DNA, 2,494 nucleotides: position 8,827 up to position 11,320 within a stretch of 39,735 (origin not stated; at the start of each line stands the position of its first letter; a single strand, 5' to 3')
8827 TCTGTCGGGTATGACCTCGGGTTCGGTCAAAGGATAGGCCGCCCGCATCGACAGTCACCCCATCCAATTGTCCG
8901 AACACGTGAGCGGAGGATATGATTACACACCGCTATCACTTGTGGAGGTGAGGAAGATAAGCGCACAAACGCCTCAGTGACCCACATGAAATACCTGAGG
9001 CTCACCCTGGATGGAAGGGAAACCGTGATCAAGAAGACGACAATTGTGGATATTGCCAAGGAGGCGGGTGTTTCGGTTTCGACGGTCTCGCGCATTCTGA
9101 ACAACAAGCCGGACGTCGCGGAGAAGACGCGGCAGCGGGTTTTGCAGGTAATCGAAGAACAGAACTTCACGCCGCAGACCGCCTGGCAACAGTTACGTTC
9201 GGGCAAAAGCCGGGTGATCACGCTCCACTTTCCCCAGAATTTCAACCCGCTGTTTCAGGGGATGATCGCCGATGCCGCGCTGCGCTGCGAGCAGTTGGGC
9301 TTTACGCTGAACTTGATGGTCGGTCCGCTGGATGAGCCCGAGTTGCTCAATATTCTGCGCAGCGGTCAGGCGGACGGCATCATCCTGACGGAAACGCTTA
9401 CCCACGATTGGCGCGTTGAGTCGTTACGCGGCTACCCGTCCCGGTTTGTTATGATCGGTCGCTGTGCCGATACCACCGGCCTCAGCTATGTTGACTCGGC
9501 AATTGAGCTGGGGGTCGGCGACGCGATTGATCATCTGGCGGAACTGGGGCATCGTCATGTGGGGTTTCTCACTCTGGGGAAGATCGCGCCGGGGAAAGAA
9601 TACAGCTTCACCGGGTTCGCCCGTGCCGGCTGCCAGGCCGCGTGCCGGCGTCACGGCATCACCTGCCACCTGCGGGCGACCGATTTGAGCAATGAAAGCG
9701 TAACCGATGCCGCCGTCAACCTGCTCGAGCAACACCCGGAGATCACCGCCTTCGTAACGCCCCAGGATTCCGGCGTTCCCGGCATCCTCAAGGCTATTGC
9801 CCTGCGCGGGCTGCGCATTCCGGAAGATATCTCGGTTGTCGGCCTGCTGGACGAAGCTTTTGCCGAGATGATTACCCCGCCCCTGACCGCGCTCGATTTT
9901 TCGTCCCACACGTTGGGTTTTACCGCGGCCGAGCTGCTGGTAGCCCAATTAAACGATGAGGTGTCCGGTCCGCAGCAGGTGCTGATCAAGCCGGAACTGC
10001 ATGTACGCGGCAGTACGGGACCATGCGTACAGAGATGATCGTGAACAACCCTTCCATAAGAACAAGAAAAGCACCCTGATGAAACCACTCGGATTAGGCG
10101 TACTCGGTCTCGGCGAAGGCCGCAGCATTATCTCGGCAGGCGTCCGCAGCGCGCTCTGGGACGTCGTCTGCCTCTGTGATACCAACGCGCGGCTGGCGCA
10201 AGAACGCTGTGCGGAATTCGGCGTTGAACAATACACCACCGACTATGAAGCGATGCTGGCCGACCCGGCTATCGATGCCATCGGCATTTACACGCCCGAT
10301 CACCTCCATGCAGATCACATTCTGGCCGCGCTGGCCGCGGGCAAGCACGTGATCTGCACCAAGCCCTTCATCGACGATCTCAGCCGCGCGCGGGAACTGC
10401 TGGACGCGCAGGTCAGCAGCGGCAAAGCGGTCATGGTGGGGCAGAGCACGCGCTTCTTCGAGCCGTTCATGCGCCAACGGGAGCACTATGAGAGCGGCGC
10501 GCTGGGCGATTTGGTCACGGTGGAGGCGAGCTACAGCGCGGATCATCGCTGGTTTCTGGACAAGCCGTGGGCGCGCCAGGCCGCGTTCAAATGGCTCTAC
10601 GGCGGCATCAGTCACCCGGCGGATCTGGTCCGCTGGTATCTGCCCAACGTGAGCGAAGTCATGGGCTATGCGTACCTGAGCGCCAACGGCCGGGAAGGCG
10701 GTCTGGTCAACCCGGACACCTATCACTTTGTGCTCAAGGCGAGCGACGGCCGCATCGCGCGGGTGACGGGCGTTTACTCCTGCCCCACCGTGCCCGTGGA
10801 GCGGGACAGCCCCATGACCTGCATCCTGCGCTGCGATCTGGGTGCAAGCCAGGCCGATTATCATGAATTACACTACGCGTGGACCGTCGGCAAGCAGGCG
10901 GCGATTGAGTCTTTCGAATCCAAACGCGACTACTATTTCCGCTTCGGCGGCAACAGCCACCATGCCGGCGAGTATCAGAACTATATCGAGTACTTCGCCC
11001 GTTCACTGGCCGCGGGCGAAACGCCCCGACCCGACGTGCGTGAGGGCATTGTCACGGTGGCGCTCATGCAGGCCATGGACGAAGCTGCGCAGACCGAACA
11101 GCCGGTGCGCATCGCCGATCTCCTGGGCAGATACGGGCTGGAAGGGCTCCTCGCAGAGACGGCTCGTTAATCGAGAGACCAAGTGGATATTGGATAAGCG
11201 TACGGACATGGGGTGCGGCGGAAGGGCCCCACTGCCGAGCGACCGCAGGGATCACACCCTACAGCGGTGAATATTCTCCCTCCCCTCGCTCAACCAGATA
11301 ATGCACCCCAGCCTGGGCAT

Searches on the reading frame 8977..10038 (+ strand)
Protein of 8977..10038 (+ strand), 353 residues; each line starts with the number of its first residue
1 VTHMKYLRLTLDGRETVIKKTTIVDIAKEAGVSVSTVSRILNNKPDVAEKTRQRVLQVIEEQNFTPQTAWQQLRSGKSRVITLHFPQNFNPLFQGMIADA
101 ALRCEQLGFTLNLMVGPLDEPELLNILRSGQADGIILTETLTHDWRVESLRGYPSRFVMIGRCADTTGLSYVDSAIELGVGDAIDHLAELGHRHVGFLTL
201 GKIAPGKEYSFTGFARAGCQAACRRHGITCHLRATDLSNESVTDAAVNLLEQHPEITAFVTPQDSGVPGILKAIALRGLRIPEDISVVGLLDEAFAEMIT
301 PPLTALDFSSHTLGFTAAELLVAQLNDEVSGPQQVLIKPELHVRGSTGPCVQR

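Call 48: search_protein_families(library=pfam, proteins=[window:8977-10038:+], max_evalue=0.001)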
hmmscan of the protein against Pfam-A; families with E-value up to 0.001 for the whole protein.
window:8977-10038:+ (353 aa): 6 families
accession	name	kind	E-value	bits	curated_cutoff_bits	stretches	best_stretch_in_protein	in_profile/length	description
PF13377.12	Peripla_BP_3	-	2.4e-30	106.2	26.5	1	184-347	1-167/167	Periplasmic binding protein-like domain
PF00356.27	LacI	-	1.4e-19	70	27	1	22-67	1-46/46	Bacterial regulatory proteins, lacI family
PF00532.27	Peripla_BP_1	-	1.5e-16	61.1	22.2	1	81-338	4-274/281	Periplasmic binding proteins and sugar binding domain of LacI family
PF13407.12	Peripla_BP_4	-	0.00032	20.8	35.1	0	236-326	163-255/258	Periplasmic binding protein domain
PF01381.28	HTH_3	-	0.00051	20.5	23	0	20-45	9-34/55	Helix-turn-helix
PF02796.21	HTH_7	-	0.00079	20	23.8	0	19-43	20-44/45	Helix-turn-helix domain of resolvase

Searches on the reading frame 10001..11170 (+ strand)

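Call 48: search_protein_families(library=pfam, proteins=[window:10001-11170:+], max_evalue=0.001)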
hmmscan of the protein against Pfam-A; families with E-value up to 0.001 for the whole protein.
window:10001-11170:+ (389 aa): 4 families
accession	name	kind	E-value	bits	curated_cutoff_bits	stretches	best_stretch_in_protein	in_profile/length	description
PF01408.29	GFO_IDH_MocA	-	5.7e-22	79.1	24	1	33-147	4-119/120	Oxidoreductase family, NAD-binding Rossmann fold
PF02894.22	GFO_IDH_MocA_C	-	2.3e-07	31.3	22.9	1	164-370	5-217/218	Oxidoreductase family, C-terminal alpha/beta domain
PF22725.1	GFO_IDH_MocA_C3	-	3.1e-07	30.9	27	1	158-262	3-107/124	GFO/IDH/MocA C-terminal domain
PF03447.22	NAD_binding_3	-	9.3e-05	23.5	24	1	53-145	22-114/116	Homoserine dehydrogenase, NAD binding domain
